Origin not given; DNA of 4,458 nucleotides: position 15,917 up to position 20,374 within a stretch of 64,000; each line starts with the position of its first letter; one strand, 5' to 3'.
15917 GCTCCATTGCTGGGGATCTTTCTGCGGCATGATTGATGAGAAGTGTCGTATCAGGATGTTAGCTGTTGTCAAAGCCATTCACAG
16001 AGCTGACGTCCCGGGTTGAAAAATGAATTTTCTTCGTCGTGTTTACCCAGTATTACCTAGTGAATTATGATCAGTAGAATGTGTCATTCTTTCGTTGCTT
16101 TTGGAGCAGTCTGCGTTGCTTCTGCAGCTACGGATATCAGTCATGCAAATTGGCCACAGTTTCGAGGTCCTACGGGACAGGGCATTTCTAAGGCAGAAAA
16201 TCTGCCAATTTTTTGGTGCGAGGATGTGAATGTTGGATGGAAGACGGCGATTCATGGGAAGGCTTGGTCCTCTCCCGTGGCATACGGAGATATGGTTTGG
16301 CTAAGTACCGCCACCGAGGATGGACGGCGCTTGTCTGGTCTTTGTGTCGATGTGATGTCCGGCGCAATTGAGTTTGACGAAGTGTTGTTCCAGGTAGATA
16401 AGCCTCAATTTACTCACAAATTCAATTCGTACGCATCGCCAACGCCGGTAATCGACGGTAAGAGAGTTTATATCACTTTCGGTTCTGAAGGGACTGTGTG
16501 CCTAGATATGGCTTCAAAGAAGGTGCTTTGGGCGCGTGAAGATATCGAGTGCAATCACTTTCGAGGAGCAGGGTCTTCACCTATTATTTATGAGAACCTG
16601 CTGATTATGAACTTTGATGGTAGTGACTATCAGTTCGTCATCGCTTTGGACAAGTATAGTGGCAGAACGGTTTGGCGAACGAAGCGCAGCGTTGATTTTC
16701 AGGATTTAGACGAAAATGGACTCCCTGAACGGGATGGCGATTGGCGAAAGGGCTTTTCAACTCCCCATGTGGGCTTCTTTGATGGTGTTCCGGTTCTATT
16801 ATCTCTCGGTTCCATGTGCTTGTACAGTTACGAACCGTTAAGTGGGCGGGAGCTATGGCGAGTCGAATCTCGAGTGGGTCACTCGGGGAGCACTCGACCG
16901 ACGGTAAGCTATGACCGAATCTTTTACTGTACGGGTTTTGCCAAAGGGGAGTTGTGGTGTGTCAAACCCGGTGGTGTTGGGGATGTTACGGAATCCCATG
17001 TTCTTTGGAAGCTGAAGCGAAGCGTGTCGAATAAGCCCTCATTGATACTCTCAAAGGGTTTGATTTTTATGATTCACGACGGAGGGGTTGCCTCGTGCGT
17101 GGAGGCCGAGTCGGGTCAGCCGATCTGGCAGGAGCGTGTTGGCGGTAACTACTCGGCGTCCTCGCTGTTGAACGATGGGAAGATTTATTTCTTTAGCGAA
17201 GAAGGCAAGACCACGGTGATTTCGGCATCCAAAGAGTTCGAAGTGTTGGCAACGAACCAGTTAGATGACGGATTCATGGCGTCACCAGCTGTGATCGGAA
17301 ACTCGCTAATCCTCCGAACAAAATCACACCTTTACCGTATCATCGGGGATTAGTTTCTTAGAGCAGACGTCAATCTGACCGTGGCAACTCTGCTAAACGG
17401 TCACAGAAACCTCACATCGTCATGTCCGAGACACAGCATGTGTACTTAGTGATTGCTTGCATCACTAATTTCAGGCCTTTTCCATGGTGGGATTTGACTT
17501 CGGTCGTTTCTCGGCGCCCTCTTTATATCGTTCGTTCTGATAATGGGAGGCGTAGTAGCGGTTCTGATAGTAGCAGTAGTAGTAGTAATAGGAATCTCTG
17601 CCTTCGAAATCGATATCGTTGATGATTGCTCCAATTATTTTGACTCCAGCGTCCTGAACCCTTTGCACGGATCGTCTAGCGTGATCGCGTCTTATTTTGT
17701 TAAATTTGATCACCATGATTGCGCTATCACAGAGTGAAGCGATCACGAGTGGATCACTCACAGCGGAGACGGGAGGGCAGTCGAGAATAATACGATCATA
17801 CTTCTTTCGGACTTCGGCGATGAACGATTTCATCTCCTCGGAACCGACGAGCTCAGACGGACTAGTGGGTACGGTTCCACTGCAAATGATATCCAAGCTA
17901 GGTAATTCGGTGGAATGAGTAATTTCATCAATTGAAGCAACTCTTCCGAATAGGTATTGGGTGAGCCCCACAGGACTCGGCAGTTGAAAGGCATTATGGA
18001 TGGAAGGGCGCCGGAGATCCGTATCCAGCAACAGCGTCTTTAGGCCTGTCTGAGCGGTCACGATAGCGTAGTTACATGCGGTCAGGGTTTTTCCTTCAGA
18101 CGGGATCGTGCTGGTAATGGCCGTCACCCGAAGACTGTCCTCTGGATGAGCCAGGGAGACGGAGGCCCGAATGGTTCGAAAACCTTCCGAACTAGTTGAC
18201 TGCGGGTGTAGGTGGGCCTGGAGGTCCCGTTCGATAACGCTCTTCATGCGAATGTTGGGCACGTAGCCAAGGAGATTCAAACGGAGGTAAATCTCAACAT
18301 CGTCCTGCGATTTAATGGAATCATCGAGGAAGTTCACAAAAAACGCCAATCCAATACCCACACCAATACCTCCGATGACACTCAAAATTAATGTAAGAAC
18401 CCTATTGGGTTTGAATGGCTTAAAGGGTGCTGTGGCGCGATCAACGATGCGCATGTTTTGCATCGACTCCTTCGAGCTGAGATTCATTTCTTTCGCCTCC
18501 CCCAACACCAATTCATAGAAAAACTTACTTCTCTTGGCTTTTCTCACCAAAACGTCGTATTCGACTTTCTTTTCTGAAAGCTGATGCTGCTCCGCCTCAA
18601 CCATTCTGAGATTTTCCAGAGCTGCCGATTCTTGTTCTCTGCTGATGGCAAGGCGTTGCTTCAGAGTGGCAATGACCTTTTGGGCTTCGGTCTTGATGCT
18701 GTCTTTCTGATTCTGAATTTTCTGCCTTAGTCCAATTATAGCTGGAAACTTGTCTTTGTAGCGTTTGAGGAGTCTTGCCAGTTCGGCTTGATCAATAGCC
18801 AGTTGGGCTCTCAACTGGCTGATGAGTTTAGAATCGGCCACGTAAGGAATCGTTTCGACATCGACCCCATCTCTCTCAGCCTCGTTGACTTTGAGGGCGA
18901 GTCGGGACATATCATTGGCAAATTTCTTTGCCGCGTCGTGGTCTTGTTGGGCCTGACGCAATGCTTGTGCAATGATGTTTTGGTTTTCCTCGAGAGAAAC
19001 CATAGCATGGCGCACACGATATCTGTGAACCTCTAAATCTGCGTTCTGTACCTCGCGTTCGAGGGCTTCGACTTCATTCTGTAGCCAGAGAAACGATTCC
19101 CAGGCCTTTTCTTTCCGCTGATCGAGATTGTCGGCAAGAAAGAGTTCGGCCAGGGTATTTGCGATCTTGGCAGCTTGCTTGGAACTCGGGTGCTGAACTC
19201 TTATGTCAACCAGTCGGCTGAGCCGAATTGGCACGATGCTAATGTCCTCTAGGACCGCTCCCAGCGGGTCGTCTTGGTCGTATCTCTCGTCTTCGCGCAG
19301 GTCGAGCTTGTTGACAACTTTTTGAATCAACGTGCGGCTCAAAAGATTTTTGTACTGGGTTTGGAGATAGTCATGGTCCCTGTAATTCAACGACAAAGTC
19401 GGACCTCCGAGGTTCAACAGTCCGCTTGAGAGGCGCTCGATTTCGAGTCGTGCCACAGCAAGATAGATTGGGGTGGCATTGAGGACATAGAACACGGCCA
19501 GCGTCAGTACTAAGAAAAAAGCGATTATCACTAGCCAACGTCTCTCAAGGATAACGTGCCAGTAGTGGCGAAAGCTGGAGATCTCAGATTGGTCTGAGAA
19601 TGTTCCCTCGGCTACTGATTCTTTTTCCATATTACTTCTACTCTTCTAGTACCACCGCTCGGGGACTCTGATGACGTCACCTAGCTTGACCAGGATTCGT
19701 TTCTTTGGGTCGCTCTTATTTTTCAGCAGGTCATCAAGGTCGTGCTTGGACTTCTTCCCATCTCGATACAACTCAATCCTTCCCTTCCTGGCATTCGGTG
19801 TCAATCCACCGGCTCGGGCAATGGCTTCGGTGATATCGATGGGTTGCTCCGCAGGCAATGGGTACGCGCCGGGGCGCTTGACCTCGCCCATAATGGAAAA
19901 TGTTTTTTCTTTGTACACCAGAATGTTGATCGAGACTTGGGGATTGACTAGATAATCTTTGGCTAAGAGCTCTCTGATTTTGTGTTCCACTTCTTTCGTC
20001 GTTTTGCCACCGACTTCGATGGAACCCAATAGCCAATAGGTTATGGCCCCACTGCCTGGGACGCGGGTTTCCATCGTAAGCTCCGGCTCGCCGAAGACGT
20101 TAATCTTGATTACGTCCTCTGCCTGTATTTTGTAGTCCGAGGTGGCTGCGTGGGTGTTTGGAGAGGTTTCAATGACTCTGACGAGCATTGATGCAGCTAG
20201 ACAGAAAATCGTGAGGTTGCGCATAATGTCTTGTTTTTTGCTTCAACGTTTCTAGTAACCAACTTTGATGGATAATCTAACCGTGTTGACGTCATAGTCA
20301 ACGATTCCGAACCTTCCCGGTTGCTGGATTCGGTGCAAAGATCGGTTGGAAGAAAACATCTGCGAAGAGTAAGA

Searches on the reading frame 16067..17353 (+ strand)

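Call 62: search_protein_families(library=pfam, proteins=[window:16067-17353:+], max_evalue=0.00001)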
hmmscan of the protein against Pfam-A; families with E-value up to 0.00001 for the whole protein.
window:16067-17353:+ (428 aa): 2 families
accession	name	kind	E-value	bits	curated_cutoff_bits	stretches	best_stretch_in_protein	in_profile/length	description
PF13360.13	PQQ_2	-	4e-19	69.6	27.6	1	191-424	5-221/233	Outer membrane protein assembly factor BamB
PF13570.13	Beta-prop_ACSF4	-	1.9e-11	44.4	133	1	252-412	115-266/329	Beta-alanine-activating enzyme, beta-propeller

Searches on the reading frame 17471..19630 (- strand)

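Call 62: search_protein_families(library=pfam, proteins=[window:17471-19630:-], max_evalue=0.00001)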
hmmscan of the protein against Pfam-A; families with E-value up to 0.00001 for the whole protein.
window:17471-19630:- (719 aa): 4 families
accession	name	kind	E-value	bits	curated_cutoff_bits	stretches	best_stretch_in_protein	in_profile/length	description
PF13807.11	GNVR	-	7.2e-10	39.1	27.7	1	362-431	10-79/82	G-rich domain on putative tyrosine kinase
PF02706.20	Wzz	-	3.3e-08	34.1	25.5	1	21-109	6-91/91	Chain length determinant protein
PF13614.12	AAA_31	-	4.8e-08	33.6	27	1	512-640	13-146/177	AAA domain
PF10609.15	ParA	-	6.1e-07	29.6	27.1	1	508-672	11-174/246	NUBPL iron-transfer P-loop NTPase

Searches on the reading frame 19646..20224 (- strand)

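Call 62: search_protein_families(library=pfam, proteins=[window:19646-20224:-], max_evalue=0.00001)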
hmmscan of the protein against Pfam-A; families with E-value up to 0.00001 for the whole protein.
window:19646-20224:- (192 aa): 3 families
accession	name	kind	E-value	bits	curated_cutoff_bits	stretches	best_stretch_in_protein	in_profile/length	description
PF02563.21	Poly_export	-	1e-22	80.5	28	1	26-101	2-76/77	Polysaccharide biosynthesis/export protein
PF22461.2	SLBB_2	-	2.4e-11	44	27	1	107-187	1-79/79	SLBB domain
PF10531.15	SLBB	-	7.7e-11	42.1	27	1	110-157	3-50/55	SLBB domain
